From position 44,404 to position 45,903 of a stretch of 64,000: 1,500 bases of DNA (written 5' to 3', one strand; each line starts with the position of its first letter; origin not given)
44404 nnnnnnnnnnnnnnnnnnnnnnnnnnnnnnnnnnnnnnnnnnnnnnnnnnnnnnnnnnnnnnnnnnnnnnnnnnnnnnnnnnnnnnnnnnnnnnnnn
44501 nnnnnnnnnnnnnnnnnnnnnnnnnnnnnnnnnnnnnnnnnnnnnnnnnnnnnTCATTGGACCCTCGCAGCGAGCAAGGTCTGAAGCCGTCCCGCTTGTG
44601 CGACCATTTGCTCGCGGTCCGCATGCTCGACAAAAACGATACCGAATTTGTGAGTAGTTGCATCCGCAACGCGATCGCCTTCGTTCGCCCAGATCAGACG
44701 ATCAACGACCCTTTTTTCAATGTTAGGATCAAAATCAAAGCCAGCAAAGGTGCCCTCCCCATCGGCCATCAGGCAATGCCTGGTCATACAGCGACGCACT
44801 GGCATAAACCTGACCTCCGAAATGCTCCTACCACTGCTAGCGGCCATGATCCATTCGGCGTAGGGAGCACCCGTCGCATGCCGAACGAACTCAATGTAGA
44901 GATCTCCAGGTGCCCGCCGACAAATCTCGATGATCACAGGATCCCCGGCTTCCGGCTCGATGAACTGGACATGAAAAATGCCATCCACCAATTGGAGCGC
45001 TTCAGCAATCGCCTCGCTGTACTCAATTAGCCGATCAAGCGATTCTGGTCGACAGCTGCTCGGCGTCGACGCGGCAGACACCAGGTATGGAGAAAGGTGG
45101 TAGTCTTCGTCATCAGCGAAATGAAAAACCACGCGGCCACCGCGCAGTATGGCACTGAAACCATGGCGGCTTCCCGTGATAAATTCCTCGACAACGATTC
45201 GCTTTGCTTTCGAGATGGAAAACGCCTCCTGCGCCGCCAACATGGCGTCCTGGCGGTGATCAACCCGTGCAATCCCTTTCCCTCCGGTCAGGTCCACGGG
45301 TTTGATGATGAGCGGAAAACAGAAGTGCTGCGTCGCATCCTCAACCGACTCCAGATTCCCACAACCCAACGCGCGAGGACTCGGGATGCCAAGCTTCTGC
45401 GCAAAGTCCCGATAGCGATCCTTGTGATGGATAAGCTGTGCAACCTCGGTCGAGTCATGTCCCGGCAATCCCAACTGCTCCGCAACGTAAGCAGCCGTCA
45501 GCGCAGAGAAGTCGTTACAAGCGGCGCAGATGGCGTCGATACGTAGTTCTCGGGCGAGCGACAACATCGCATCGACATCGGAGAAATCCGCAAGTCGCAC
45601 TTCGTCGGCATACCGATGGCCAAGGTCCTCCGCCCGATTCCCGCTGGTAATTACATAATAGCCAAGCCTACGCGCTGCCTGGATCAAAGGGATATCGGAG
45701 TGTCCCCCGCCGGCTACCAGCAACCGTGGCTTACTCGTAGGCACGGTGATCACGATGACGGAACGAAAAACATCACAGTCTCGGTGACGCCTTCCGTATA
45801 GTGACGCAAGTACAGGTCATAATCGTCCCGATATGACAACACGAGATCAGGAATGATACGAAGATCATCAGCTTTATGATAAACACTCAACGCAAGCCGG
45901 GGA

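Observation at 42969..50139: Eight translationally coupled genes that look like an undescribed Arn/Gtr-type pathway making a tailored amino sugar on undecaprenyl phosphate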

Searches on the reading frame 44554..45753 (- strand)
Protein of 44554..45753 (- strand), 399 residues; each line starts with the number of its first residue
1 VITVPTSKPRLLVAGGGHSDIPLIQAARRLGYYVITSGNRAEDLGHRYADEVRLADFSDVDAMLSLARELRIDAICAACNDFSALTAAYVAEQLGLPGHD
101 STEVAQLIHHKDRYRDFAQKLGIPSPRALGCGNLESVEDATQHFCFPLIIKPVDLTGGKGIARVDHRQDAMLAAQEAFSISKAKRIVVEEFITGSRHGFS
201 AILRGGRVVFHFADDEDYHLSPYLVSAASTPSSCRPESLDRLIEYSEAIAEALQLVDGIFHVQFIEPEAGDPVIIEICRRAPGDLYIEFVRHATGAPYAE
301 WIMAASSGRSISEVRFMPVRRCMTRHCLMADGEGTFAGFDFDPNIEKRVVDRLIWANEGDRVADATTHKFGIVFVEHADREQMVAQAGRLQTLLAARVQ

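Call 5: search_protein_families(library=pfam, proteins=[window:44554-45753:-], max_evalue=0.01)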
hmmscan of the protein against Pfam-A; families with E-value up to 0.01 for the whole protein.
window:44554-45753:- (399 aa): 8 families
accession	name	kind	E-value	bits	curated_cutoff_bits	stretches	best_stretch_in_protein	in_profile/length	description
PF01071.24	GARS_A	-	1.8e-09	38.2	27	1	112-209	4-106/194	Phosphoribosylglycinamide synthetase, ATP-grasp (A) domain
PF13535.11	ATP-grasp_4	-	6.4e-08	32.8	27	1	146-281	3-152/160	ATP-grasp domain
PF02786.22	CPSase_L_D2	-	1.1e-06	28.8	19.8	1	111-282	2-181/211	Carbamoyl-phosphate synthase L chain, ATP binding domain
PF18130.6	ATPgrasp_N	-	7.7e-06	26.8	27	1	25-98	2-81/81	ATP-grasp N-terminal domain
PF02655.19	ATP-grasp_3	-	1.5e-05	25.6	23.2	1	145-280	31-156/160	ATP-grasp domain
PF02222.28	ATP-grasp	-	2e-05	24.7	27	1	117-264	2-147/179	ATP-grasp domain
PF07478.18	Dala_Dala_lig_C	-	0.00012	22.1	24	1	135-196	26-85/204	D-ala D-ala ligase C-terminus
PF02955.21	GSH-S_ATP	-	0.00072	19.5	23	1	148-202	34-88/175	Prokaryotic glutathione synthetase, ATP-grasp domain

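Call 6: search_protein_families(library=ncbifam, proteins=[window:44554-45753:-], max_evalue=0.01)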
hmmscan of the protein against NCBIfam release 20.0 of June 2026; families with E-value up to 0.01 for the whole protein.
window:44554-45753:- (399 aa): 47 families (the best 25 are shown)
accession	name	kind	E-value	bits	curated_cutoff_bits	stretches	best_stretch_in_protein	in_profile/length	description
NF002563.0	PRK02186.1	subfamily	2.1e-16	59.4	625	1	54-391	52-389/890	argininosuccinate lyase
NF005543.0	PRK07206.1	subfamily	1e-14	54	302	1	58-385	57-399/416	hypothetical protein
NF006766.0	PRK09288.1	equivalog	1.8e-14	53.3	339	1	6-193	10-199/396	formate-dependent phosphoribosylglycinamide formyltransferase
TIGR01369.1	CPSaseII_lrg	equivalog_domain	3.4e-13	48.2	1027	1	102-315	661-873/1052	carbamoyl-phosphate synthase (glutamine-hydrolyzing) large subunit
TIGR00877.1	purD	equivalog_domain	1.7e-12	46.9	288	1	55-210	48-209/425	phosphoribosylamine--glycine ligase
NF003671.0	PRK05294.1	equivalog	3.2e-12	44.9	599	1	103-316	659-871/1058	carbamoyl-phosphate synthase large subunit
NF009471.0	PRK12833.1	equivalog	2.6e-11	42.7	686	1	10-214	7-228/467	acetyl-CoA carboxylase biotin carboxylase subunit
NF004679.0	PRK06019.1-5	equivalog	4.8e-11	42.1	326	1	10-277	4-264/376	5-(carboxyamino)imidazole ribonucleotide synthase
TIGR01142.1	purT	equivalog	1.3e-10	40.8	502.15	1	11-193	2-186/380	phosphoribosylglycinamide formyltransferase 2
NF004676.0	PRK06019.1-2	equivalog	1.5e-10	40.7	387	1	14-280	16-274/363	5-(carboxyamino)imidazole ribonucleotide synthase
NF005315.0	PRK06849.1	equivalog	1.6e-09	37.3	406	1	62-279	67-274/389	hypothetical protein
TIGR01161.1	purK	equivalog_domain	2.1e-09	37.2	318.4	1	13-195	4-181/362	5-(carboxyamino)imidazole ribonucleotide synthase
NF004677.0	PRK06019.1-3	equivalog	4.2e-09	35.7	441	1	11-280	14-275/389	5-(carboxyamino)imidazole ribonucleotide synthase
TIGR02144.1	LysX_arch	equivalog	6.9e-08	31.9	275.6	1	80-198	57-177/281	lysine biosynthesis protein LysX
NF004675.0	PRK06019.1-1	equivalog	1.2e-07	30.8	375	1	13-280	14-273/375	5-(carboxyamino)imidazole ribonucleotide synthase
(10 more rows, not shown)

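Call 13: find_homologous_proteins(query=window:44554-45753:-, max_evalue=1e-10)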
Query window:44554-45753:- (399 aa): 2014 proteins with E <= 1e-10 among 8000 candidates; the best 120 are listed.
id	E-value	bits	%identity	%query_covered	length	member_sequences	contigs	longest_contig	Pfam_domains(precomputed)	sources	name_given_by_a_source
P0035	9.4e-259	876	100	97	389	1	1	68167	PF13535.12,PF02786.23,PF02222.28,PF18130.7,PF02655.20,PF01071.25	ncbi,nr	ncbi:MAG: ATP-grasp domain-containing protein [Chromatiaceae bacterium]|nr:ATP-grasp domain-containi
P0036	6.9e-223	758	84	100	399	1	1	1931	PF13535.12,PF02786.23,PF02222.28,PF18130.7,PF01071.25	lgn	-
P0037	1.5e-220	750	82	100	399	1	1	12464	PF13535.12,PF02786.23,PF02222.28,PF18130.7,PF01071.25,PF07478.19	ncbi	-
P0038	2.2e-216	736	81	98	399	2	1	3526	PF13535.12,PF02786.23,PF02222.28,PF01071.25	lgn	-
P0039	2.0e-215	733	80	100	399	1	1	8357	PF13535.12,PF02786.23,PF02222.28,PF01071.25,PF07478.19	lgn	-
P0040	2.6e-182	624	66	98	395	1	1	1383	PF13535.12,PF02786.23,PF02222.28,PF01071.25,PF07478.19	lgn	-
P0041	4.4e-182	624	69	99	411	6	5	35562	PF13535.12,PF02786.23,PF02655.20,PF01071.25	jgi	-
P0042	4.8e-179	613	67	99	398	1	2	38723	PF13535.12,PF02786.23,PF02222.28,PF02655.20,PF01071.25,PF07478.19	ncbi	-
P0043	1.1e-178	612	70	97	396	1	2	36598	PF13535.12,PF02786.23,PF02222.28,PF01071.25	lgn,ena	-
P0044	3.1e-172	591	68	98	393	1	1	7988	PF13535.12,PF02786.23,PF01071.25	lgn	-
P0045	1.0e-169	583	64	98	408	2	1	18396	PF13535.12,PF02786.23,PF02655.20,PF01071.25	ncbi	-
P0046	5.3e-169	580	66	97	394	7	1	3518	PF02786.23,PF01071.25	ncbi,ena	-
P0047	4.1e-168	578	65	98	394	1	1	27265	PF02786.23,PF02655.20,PF01071.25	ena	-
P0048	3.5e-167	574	65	98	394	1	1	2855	PF13535.12,PF02786.23,PF02222.28,PF02655.20,PF01071.25,PF07478.19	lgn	-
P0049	8.6e-167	573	64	97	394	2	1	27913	PF13535.12,PF02786.23,PF02222.28,PF01071.25,PF07478.19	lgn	-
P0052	4.2e-166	571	64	97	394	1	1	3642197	PF13535.12,PF02786.23,PF02222.28,PF01071.25,PF07478.19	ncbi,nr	ncbi:MAG: ATP-grasp domain-containing protein [Verrucomicrobiaceae bacterium]|nr:ATP-grasp domain-co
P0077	6.7e-154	531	59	98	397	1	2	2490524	PF13535.12,PF02786.23,PF02222.28,PF02655.20,PF01071.25,PF07478.19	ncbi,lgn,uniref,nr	ncbi:ATP-grasp domain-containing protein [Thiohalophilus sp.]|uniref:ATP-grasp domain-containing pro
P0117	2.3e-135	470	54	97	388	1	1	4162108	PF13535.12,PF02786.23,PF02222.28,PF02655.20,PF01071.25,PF07478.19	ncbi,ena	-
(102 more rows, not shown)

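Call 15: find_related_loci(query=A1, collection=genome_contigs, flank=10000)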
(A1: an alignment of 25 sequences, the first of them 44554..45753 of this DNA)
Query A1 (399 aa) in genome_contigs; peptide patterns used: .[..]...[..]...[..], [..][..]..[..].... (x = any residue, [..] = any of these).
288 stretches matched a pattern; 157 encode a relative of the query (tblastn E <= 1e-3); the best 80 are kept; 80 distinct loci.
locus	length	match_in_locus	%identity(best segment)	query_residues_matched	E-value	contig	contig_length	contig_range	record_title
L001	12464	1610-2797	82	4-399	0e+0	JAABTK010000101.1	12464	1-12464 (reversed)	MAG: Gammaproteobacteria bacterium isolate S22.Bin169 NODE_101_length_12464_cov_10.2053, whole genome shotgun sequence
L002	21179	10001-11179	66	6-398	6e-171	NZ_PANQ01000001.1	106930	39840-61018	MAG: Porticoccus sp. isolate SAT26 137558, whole genome shotgun sequence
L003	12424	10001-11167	64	10-398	2e-170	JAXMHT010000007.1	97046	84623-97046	MAG: Verrucomicrobiaceae bacterium isolate STL-VER11 C2.63.fa-7, whole genome shotgun sequence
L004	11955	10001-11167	63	10-398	2e-170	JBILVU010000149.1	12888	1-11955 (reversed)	MAG: Prosthecobacter sp. isolate ME2018-08-20_3300044629_group8_bin50 Rohwer_bin2788_scaffold_2280_c2, whole genome shot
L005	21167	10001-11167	63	10-398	6e-170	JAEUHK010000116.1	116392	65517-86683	MAG: Verrucomicrobiaceae bacterium isolate new MAG-15 k141_4066188, whole genome shotgun sequence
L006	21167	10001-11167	64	10-398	3e-170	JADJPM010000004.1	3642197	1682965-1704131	MAG: Verrucomicrobiaceae bacterium isolate Fred_18-Q3-R57-64_BATAC.459 tig00350889-10-36423160, whole genome shotgun seq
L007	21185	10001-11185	64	5-399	1e-160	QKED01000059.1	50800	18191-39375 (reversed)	MAG: Gammaproteobacteria bacterium isolate SZUA-467 scaffold_1829, whole genome shotgun sequence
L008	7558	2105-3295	57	1-398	2e-150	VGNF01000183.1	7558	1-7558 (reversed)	MAG: Chloroflexi bacterium isolate K_DeepCast_100m_m2_305 K_DeepCast_100m_m2_305_Ga0194127_10014732, whole genome shotgu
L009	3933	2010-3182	57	7-398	5e-151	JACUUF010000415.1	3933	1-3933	MAG: Methyloprofundus sp. isolate Kmv24 NODE_10532_length_3953_cov_6.641611, whole genome shotgun sequence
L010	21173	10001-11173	57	7-398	8e-147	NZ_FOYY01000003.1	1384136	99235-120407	Thiomicrospira sp. ALE5, whole genome shotgun sequence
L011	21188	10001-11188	56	2-398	6e-141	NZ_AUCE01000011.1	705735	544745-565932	Azonexus hydrophilus DSM 23864 G471DRAFT_scaffold00002.2_C, whole genome shotgun sequence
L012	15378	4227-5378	55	10-394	1e-140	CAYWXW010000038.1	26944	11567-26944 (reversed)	MAG TPA_asm: uncultured Porticoccaceae bacterium isolate binchicken_co405_56 genome assembly, contig: NODE_2516_length_2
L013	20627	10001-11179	54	6-399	6e-140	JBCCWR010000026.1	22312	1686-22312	MAG: Verrucomicrobiota bacterium isolate P01_F01_bin.106 k141_229270_length_22312_cov_9.0090, whole genome shotgun seque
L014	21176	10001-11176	52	2-394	1e-137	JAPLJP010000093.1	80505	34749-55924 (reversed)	MAG: Deltaproteobacteria bacterium isolate LacPavin_0920_SED2_MAG_43_11 LacPavin_0920_SED2_scaffold_547194, whole genome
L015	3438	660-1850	51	2-399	5e-142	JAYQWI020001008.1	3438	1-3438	MAG: Candidatus Parabeggiatoa communis isolate WS_Bin1 k141_48781, whole genome shotgun sequence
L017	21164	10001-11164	53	10-398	3e-136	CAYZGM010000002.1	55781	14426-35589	MAG TPA_asm: uncultured Planctomycetia bacterium isolate binchicken_co248_287 genome assembly, contig: NODE_409_length_5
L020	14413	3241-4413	53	8-399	1e-135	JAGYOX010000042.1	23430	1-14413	MAG: Desulfobacterales bacterium isolate M55B179 42, whole genome shotgun sequence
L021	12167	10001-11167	53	10-399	4e-135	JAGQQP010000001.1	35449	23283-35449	MAG: Planctomycetaceae bacterium isolate HKST-UBA69 NODE_1_length_35449_cov_2.740247, whole genome shotgun sequence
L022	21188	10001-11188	51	2-398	3e-135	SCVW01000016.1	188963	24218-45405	MAG: Smithella sp. isolate SDB_sulfate1 contig-3000001, whole genome shotgun sequence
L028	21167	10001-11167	51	10-399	2e-132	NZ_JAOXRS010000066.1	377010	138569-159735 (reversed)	MAG: Candidatus Albibeggiatoa sp. nov. NOAA isolate R2S4C1D_S41.012 k141_107699, whole genome shotgun sequence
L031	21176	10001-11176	50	7-399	6e-131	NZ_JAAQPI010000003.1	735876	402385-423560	Pseudomaricurvus alkylphenolicus strain KCTC 32386 Scaffold3_1, whole genome shotgun sequence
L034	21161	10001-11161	54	7-394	1e-128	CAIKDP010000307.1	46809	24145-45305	MAG: Akkermansiaceae bacterium isolate LJ-7-9m_bin-1240 genome assembly, contig: bin-1240:307/469, whole genome shotgun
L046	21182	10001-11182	48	4-398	2e-133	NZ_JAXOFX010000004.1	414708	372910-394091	Robertmurraya mangrovi strain 31A1R NODE_4, whole genome shotgun sequence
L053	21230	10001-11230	48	7-394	1e-122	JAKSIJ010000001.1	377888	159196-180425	MAG: Fibrobacter sp. isolate Horse_feces18 MAG018_1, whole genome shotgun sequence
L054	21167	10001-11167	64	10-398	2e-170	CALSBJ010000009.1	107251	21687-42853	MAG: Akkermansia muciniphila isolate JJ-MIS3-109-1-m2-bin118 genome assembly, contig: JJ-MIS3-109-C14, whole genome shot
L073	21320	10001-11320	44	2-394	3e-118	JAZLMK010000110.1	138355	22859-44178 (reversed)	MAG: Fibrobacter sp. isolate T1900044955_TA20190009.MAGScoT_cleanbin_000018 SGB_3810_k141_1002560, whole genome shotgun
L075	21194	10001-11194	45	2-399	5e-118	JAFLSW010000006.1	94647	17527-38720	MAG: Lachnospiraceae bacterium isolate HAN037 Seq6, whole genome shotgun sequence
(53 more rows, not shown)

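Call 19: search_solved_structures(query=window:44554-45753:-, max_evalue=0.001)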
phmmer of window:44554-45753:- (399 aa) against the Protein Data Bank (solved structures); distinct sequences matched with E-value up to 0.001: 27.
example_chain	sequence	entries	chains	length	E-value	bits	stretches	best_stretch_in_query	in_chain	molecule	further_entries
4dim_A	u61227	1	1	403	8e-20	74.5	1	9-303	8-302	Phosphoribosylglycinamide synthetase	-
3vot_A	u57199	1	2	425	8.5e-13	51.4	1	21-349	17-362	L-amino acid ligase, BL00235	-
1ce8_A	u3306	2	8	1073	2.3e-11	46.6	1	62-313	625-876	PROTEIN (CARBAMOYL-PHOSPHATE SYNTHASE) | carbamoyl phosphate synthetase large chain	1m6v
1bxr_A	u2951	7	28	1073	2.3e-11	46.6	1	62-313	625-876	CARBAMOYL-PHOSPHATE SYNTHASE | CARBAMOYL PHOSPHATE SYNTHETASE: LARGE SUBUNIT | CARBAMOYL PHOSPHATE SYNTHETASE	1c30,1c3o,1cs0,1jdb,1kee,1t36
1a9x_A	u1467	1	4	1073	3.1e-10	42.9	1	62-313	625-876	CARBAMOYL PHOSPHATE SYNTHETASE (LARGE CHAIN)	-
7lg5_A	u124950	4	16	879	1.5e-07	34.1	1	96-201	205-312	Cyanophycin synthase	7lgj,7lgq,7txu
7txv_A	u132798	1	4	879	1.5e-07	34.1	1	96-201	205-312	Cyanophycin synthase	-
2yrw_A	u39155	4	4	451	7.1e-07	31.9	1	52-217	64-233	Phosphoribosylglycinamide synthetase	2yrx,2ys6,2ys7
5dot_A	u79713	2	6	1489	1.6e-06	30.7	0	141-313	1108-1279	Carbamoyl-phosphate synthase [ammonia], mitochondrial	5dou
6uel_A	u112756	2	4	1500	1.6e-06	30.7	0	141-313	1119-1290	Carbamoyl-phosphate synthase [ammonia], mitochondrial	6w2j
4wd3_A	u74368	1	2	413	2.4e-06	30.1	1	44-283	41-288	L-amino acid ligase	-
7wac_A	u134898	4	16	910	3e-06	29.8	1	110-209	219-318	Cyanophycin synthase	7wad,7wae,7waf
8f41_I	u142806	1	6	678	9.6e-06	28.1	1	62-265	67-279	3-methylcrotonyl-CoA carboxylase, alpha-subunit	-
8f3d_H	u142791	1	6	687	9.8e-06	28.1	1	62-265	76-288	3-methylcrotonyl-CoA carboxylase alpha-subunit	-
3ax6_A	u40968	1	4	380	1.1e-05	28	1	12-281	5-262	Phosphoribosylaminoimidazole carboxylase, ATPase subunit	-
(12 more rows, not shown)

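Call 28: find_encoding_contigs(protein=P0077, flank=10000, max_places=2)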
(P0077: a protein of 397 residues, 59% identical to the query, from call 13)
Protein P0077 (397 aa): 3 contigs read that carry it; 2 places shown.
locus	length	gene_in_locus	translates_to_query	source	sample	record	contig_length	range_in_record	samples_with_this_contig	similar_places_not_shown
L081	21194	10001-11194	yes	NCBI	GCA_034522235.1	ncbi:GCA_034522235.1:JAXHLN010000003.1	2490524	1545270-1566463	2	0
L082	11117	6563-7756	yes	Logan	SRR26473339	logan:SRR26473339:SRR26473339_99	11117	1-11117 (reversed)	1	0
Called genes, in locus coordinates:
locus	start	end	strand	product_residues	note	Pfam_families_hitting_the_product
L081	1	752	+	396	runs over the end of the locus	PF01370:Epimerase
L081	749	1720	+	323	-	PF01073:3Beta_HSD, PF01370:Epimerase, PF02719:Polysacc_synt_2, PF04321:RmlD_sub_bind, PF07993:NAD_binding_4, PF13460:NAD_binding_10 (weak), PF16363:GDP_Man_Dehyd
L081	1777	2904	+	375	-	PF00106:adh_short (weak), PF01073:3Beta_HSD, PF01370:Epimerase, PF02719:Polysacc_synt_2, PF04321:RmlD_sub_bind, PF05368:NmrA (weak), PF13460:NAD_binding_10, PF16363:GDP_Man_Dehyd, +1 more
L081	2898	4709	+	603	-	PF00664:ABC_membrane, PF02463:SMC_N (faint), PF00005:ABC_tran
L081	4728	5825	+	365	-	PF00106:adh_short (faint), PF01073:3Beta_HSD, PF01370:Epimerase, PF02719:Polysacc_synt_2, PF04321:RmlD_sub_bind, PF07993:NAD_binding_4, PF16363:GDP_Man_Dehyd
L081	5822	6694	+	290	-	PF00483:NTP_transferase, PF12804:NTP_transf_3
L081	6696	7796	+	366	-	PF07429:Glyco_transf_56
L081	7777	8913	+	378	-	PF01408:GFO_IDH_MocA, PF22725:GFO_IDH_MocA_C3, PF02894:GFO_IDH_MocA_C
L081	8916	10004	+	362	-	PF05050:Methyltransf_21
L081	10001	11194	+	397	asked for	PF01071:GARS_A, PF02222:ATP-grasp, PF02655:ATP-grasp_3 (weak), PF02786:CPSase_L_D2, PF07478:Dala_Dala_lig_C (weak), PF13535:ATP-grasp_4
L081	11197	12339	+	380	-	PF01041:DegT_DnrJ_EryC1, PF00155:Aminotran_1_2, PF00266:Aminotran_5 (weak)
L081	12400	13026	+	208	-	PF13489:Methyltransf_23, PF08241:Methyltransf_11, PF08242:Methyltransf_12 (weak), PF13649:Methyltransf_25 (weak), PF13847:Methyltransf_31 (weak)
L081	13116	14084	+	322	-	PF00535:Glycos_transf_2, PF10111:Glyco_tranf_2_2, PF13641:Glyco_tranf_2_3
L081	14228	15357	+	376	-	PF01527:HTH_Tnp_1 (weak), PF13276:HTH_21, PF00665:rve, PF24764:rva_4 (weak), PF13683:rve_3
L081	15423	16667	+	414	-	PF04932:Wzy_C (weak)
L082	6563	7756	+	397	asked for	PF01071:GARS_A, PF02222:ATP-grasp, PF02655:ATP-grasp_3 (weak), PF02786:CPSase_L_D2, PF07478:Dala_Dala_lig_C (weak), PF13535:ATP-grasp_4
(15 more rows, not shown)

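Call 32: find_encoding_contigs(protein=P0052, flank=10000, max_places=1)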
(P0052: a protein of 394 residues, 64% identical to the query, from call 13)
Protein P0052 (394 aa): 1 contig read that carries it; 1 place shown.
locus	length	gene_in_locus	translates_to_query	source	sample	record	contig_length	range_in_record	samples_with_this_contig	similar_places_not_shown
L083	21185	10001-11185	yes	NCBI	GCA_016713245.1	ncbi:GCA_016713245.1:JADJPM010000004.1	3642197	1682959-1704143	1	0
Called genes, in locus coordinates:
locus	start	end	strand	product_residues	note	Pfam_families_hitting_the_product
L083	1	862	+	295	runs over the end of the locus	PF00483:NTP_transferase, PF12804:NTP_transf_3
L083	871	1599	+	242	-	PF01209:Ubie_methyltran, PF13489:Methyltransf_23, PF13847:Methyltransf_31, PF08241:Methyltransf_11, PF08242:Methyltransf_12, PF13649:Methyltransf_25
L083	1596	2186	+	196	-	PF14136:DUF4303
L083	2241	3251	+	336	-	PF01073:3Beta_HSD, PF01370:Epimerase, PF02719:Polysacc_synt_2, PF04321:RmlD_sub_bind, PF16363:GDP_Man_Dehyd, PF07993:NAD_binding_4 (weak)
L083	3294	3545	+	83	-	PF03683:UPF0175, PF24001:DUF7317 (weak)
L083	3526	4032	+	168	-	PF11848:DUF3368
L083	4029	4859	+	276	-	PF13489:Methyltransf_23, PF08241:Methyltransf_11, PF08242:Methyltransf_12 (weak), PF13649:Methyltransf_25 (weak)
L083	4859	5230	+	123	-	-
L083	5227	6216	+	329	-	PF00535:Glycos_transf_2, PF10111:Glyco_tranf_2_2 (faint)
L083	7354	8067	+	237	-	PF01596:Methyltransf_3, PF13578:Methyltransf_24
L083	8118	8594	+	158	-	PF00487:FA_desaturase (weak)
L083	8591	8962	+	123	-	PF00487:FA_desaturase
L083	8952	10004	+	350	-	PF05050:Methyltransf_21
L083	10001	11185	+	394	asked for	PF01071:GARS_A, PF02222:ATP-grasp (weak), PF02786:CPSase_L_D2, PF07478:Dala_Dala_lig_C (faint), PF13535:ATP-grasp_4 (weak)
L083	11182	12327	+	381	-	PF01041:DegT_DnrJ_EryC1, PF00155:Aminotran_1_2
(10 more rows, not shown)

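Call 33: find_encoding_contigs(protein=P0037, flank=10000, max_places=1)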
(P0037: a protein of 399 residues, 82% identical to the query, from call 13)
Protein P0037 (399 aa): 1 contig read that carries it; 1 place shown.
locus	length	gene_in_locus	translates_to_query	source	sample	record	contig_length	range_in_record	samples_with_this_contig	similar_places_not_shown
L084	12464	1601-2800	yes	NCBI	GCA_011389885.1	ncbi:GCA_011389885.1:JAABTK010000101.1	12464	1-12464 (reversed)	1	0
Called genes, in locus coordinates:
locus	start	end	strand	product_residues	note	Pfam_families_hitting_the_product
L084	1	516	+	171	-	?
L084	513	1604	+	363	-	PF05050:Methyltransf_21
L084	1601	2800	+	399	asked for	PF18130:ATPgrasp_N (faint), PF01071:GARS_A (weak), PF02786:CPSase_L_D2 (weak), PF02222:ATP-grasp (weak), PF07478:Dala_Dala_lig_C (faint), PF13535:ATP-grasp_4 (weak)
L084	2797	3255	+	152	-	PF04138:GtrA_DPMS_TM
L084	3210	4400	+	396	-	PF01041:DegT_DnrJ_EryC1, PF00155:Aminotran_1_2 (weak), PF01212:Beta_elim_lyase (faint), PF00266:Aminotran_5 (weak)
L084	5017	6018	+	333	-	PF00106:adh_short, PF01073:3Beta_HSD, PF01370:Epimerase, PF02719:Polysacc_synt_2, PF04321:RmlD_sub_bind, PF07993:NAD_binding_4, PF13460:NAD_binding_10, PF16363:GDP_Man_Dehyd, +1 more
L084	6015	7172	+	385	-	PF01041:DegT_DnrJ_EryC1, PF00155:Aminotran_1_2 (weak)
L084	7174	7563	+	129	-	-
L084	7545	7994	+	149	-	-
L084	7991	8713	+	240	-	PF17836:PglD_N, PF25084:LbH_EIF2B, PF25087:GMPPB_C (faint), PF00132:Hexapep (weak), PF14602:Hexapep_2 (weak)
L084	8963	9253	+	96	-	-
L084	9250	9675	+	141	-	PF13470:PIN_3 (weak)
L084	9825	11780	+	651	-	PF01757:Acyl_transf_3, PF19040:SGNH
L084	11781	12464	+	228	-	?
